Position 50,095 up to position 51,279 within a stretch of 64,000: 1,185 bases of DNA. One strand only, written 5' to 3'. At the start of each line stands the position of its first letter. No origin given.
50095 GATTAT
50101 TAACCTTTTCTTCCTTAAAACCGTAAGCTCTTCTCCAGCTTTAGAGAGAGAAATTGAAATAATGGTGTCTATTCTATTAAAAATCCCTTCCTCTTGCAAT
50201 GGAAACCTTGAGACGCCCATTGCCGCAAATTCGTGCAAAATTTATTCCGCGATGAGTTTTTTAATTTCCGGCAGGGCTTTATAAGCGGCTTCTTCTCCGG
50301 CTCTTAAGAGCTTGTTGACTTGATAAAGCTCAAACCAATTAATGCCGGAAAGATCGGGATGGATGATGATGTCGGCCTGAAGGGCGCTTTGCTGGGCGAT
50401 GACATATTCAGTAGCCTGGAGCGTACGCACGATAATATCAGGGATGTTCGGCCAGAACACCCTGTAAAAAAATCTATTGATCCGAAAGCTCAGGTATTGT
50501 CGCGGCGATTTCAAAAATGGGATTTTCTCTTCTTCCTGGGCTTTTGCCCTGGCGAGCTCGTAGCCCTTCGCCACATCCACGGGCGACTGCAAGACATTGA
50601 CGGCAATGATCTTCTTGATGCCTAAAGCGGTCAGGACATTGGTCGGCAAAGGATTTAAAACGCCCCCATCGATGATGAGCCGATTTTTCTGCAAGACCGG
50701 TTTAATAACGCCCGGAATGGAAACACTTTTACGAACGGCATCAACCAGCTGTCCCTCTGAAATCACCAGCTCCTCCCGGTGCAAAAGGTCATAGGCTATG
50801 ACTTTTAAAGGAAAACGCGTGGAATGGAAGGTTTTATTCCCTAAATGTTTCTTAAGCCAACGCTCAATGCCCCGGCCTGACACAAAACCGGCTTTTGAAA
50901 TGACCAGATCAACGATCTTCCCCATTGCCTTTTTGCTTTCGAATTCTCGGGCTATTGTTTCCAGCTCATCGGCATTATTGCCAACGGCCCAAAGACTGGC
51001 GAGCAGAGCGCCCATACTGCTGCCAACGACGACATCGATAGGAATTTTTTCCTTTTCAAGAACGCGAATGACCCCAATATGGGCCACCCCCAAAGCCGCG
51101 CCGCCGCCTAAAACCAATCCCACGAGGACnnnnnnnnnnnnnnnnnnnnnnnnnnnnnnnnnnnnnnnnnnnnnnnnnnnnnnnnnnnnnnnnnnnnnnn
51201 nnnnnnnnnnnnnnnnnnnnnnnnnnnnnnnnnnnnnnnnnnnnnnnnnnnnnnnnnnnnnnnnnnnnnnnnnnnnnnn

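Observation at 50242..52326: Unusual cNMP-binding / pseudo-ParA / patatin three-domain protein with an R2 leader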

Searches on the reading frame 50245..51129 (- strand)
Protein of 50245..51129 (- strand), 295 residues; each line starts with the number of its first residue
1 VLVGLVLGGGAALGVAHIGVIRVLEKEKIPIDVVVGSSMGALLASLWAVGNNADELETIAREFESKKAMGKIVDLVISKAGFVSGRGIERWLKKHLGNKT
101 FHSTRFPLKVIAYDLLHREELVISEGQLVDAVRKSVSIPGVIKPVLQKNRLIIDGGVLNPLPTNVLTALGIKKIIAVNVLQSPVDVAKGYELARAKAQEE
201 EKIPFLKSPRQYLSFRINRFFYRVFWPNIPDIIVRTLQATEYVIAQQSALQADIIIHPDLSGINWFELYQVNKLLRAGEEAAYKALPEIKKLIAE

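Call 69: search_solved_structures(query=window:50245-51129:-, max_evalue=0.00001, show_alignments=1)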
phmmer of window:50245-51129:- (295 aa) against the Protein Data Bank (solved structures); distinct sequences matched with E-value up to 0.00001: 1.
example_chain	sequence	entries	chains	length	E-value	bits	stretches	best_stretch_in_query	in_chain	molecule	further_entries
5fqu_A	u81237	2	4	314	8.6e-29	103.9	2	3-69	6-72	PATATIN-LIKE PROTEIN, PLPD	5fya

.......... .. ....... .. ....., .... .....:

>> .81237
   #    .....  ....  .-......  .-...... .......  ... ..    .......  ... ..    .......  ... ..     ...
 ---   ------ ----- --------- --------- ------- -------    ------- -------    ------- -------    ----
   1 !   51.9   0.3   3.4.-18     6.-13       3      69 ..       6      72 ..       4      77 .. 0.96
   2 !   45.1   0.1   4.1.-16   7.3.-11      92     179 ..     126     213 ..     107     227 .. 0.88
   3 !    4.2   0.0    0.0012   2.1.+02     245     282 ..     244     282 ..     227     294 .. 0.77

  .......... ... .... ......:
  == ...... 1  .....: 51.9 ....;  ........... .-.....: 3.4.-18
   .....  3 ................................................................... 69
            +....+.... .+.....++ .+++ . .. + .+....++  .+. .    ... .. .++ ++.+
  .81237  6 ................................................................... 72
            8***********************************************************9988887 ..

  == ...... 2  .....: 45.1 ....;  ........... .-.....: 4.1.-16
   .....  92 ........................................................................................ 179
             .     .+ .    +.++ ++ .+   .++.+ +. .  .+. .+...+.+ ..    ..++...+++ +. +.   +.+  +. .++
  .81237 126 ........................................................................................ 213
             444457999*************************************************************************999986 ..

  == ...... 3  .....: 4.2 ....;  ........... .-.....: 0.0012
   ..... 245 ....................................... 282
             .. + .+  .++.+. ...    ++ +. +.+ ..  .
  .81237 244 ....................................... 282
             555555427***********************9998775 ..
